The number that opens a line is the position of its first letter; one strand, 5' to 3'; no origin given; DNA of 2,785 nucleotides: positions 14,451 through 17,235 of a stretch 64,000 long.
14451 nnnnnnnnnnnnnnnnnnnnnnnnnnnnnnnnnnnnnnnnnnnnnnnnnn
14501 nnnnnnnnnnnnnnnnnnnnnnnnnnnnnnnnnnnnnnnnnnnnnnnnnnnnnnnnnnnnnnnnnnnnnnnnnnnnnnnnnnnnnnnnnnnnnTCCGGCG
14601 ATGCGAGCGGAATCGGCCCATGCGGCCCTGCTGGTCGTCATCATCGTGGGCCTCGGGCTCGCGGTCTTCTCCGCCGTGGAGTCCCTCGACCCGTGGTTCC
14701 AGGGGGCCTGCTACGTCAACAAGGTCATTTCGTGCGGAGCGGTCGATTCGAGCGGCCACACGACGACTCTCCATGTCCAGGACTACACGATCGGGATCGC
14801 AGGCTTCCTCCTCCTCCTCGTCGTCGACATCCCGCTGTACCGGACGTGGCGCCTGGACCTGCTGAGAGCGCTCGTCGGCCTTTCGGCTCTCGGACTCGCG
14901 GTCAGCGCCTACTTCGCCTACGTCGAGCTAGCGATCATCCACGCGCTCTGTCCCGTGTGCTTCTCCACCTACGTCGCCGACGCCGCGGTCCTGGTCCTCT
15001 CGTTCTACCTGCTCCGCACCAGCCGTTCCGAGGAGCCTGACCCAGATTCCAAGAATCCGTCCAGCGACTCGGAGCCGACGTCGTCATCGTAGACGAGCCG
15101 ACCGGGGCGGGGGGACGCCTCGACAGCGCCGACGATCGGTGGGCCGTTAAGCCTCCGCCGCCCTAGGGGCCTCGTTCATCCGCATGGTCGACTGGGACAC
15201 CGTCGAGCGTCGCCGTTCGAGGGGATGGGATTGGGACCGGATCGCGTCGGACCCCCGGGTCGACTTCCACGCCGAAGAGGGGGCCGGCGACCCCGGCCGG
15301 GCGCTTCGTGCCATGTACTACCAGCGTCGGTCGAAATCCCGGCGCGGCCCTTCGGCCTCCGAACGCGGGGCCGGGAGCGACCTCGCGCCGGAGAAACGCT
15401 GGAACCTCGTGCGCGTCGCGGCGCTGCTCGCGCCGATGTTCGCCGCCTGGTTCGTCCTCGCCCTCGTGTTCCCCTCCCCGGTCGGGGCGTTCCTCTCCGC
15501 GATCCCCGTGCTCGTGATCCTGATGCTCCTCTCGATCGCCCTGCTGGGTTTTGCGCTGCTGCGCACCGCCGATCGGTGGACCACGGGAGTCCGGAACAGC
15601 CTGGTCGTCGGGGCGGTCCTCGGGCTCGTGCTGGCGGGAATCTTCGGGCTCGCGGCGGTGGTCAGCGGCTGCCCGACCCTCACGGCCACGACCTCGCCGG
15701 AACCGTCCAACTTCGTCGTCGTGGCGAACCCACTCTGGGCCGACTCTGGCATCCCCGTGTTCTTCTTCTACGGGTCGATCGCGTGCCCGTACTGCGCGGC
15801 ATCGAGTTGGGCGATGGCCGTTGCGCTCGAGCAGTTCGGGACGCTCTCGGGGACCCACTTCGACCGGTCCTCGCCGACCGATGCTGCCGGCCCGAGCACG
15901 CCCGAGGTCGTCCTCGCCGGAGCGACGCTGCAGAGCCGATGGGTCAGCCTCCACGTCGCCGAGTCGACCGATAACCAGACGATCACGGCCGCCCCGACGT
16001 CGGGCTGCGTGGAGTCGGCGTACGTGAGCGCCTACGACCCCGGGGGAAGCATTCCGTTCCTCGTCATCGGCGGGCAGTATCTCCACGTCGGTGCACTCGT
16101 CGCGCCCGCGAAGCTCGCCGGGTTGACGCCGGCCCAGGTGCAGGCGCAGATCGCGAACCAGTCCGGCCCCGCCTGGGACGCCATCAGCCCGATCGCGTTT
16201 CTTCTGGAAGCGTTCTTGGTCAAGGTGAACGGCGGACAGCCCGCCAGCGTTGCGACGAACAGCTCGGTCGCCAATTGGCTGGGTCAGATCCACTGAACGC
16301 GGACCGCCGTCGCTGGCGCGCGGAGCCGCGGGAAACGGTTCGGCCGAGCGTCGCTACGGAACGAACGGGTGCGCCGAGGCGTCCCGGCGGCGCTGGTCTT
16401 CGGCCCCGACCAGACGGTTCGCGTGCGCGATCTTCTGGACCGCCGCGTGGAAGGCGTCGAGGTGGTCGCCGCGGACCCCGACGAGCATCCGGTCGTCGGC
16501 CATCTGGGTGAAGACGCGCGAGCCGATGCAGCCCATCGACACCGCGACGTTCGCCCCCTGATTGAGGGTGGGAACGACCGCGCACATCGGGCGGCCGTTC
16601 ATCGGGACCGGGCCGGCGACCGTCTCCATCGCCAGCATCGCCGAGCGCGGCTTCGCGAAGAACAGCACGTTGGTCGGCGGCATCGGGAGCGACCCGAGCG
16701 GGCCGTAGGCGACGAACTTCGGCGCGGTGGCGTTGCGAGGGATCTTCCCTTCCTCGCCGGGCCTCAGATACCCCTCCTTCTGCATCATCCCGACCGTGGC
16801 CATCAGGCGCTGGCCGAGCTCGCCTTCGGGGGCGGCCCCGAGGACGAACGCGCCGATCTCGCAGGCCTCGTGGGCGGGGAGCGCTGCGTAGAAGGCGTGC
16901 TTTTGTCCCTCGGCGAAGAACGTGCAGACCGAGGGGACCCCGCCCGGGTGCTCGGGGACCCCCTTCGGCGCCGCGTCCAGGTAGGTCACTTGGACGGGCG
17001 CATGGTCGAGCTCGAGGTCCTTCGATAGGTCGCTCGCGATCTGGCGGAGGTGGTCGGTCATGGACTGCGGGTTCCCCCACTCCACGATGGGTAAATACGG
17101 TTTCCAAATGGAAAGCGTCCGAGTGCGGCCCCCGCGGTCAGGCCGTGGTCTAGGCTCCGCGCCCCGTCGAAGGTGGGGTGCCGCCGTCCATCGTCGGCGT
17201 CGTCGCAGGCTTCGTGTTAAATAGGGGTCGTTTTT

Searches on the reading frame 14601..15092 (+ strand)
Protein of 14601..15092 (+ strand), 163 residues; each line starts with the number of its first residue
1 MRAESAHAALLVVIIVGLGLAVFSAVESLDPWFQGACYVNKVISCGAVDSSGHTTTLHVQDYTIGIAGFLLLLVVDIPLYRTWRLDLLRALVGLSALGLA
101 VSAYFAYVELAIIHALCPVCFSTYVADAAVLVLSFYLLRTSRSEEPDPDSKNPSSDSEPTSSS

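Call 53: search_protein_families(library=pfam, proteins=[window:14601-15092:+], max_evalue=0.001)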
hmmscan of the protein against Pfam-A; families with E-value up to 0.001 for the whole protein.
window:14601-15092:+ (163 aa): 1 family
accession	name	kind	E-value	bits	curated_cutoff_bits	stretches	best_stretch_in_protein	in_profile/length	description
PF07884.19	VKOR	-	1.2e-18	68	27.5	1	9-134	2-133/134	Vitamin K epoxide reductase family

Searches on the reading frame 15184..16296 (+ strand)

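Call 53: search_protein_families(library=pfam, proteins=[window:15184-16296:+], max_evalue=0.001)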
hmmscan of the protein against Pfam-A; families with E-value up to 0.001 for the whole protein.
window:15184-16296:+ (370 aa): 1 family
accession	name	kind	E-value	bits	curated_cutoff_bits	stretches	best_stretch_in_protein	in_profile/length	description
PF06053.17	DUF929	-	4.4e-14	53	24.6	1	177-251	2-74/205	Domain of unknown function (DUF929)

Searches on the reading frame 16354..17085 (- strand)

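Call 53: search_protein_families(library=pfam, proteins=[window:16354-17085:-], max_evalue=0.001)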
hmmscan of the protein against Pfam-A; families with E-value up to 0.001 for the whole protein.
window:16354-17085:- (243 aa): 1 family
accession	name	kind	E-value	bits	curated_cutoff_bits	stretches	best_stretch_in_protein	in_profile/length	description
PF02596.20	DUF169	-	3.9e-16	60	27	1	20-210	2-204/209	Uncharacterised ArCR, COG2043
